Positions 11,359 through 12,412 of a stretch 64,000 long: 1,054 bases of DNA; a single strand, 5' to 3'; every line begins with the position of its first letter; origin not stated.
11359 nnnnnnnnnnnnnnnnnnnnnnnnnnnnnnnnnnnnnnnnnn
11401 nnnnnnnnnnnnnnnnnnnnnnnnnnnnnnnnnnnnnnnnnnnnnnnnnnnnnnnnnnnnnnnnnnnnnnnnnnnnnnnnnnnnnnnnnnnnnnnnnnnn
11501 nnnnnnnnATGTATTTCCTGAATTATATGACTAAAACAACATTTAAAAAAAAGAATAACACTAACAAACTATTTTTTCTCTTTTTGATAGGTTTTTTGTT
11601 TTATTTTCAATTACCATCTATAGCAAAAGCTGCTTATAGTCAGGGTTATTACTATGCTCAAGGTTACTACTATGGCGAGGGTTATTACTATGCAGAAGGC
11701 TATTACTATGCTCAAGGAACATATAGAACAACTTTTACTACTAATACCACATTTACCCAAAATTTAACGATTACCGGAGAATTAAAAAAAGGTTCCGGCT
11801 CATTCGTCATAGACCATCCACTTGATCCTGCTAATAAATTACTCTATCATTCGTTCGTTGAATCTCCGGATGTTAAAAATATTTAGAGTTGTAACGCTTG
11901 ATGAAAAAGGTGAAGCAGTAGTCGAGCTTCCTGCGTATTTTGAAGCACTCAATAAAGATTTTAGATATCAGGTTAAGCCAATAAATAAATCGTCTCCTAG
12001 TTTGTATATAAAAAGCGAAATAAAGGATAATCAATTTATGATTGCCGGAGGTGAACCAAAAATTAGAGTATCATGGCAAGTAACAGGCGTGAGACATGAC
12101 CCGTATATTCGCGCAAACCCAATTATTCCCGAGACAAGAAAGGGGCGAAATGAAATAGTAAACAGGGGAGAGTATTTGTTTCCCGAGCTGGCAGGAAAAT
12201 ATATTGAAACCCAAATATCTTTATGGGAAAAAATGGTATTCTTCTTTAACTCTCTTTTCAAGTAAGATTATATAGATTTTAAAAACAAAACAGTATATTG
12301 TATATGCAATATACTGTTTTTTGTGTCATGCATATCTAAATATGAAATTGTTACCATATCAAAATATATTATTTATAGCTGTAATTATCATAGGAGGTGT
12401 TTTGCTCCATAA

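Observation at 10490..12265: Tandem triplet of small secreted proteins with identical nucleotide blocks, an internal deletion and a frameshifted copy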

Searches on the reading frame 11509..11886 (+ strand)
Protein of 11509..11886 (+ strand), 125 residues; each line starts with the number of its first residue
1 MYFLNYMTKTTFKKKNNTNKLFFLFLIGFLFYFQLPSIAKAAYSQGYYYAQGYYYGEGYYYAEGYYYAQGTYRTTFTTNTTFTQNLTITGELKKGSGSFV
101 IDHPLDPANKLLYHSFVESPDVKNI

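Call 4: search_protein_families(library=pfam, proteins=[window:11509-11883:+], max_evalue=1)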
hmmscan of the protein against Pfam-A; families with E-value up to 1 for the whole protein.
window:11509-11883:+ (125 aa): 0 families

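Call 7: search_protein_families(library=ncbifam, proteins=[window:11509-11883:+], max_evalue=1)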
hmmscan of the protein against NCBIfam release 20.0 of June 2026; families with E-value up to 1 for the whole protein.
window:11509-11883:+ (125 aa): 0 families

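Call 8: search_protein_families(library=phrogs, proteins=[window:11509-11883:+], max_evalue=1)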
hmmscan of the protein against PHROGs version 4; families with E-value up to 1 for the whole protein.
window:11509-11883:+ (125 aa): 1 family
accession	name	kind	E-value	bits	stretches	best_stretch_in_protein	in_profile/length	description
phrog_14358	-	unknown function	0.031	15.5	1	25-50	16-41/73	-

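Call 45: find_encoding_contigs(protein=window:11509-11886:+, flank=3000, max_places=6)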
Protein window:11509-11886:+ (125 aa): no gene with exactly this product is on record in the collection.

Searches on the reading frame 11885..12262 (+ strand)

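Call 4: search_protein_families(library=pfam, proteins=[window:11885-12262:+], max_evalue=1)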
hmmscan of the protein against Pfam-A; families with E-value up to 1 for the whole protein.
window:11885-12262:+ (126 aa): 2 families
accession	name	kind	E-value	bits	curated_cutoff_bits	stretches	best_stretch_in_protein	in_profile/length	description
PF21003.3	NucS_N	-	0.22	11.9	23.9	1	28-74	44-92/100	Endonuclease NucS N-terminal PH-like domain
PF16780.10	AIMP2_LysRS_bd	-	0.25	11.6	27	0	28-42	4-18/47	AIMP2 lysyl-tRNA synthetase binding domain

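Call 7: search_protein_families(library=ncbifam, proteins=[window:11885-12262:+], max_evalue=1)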
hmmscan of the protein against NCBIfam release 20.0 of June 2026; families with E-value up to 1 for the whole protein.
window:11885-12262:+ (126 aa): 0 families

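Call 8: search_protein_families(library=phrogs, proteins=[window:11885-12262:+], max_evalue=1)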
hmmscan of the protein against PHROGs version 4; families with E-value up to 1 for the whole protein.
window:11885-12262:+ (126 aa): 2 families
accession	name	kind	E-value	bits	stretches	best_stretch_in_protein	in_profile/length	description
phrog_13462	-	unknown function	0.043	14.8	1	23-65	31-74/76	-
phrog_6616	-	tail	0.14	11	1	6-72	688-755/991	tail protein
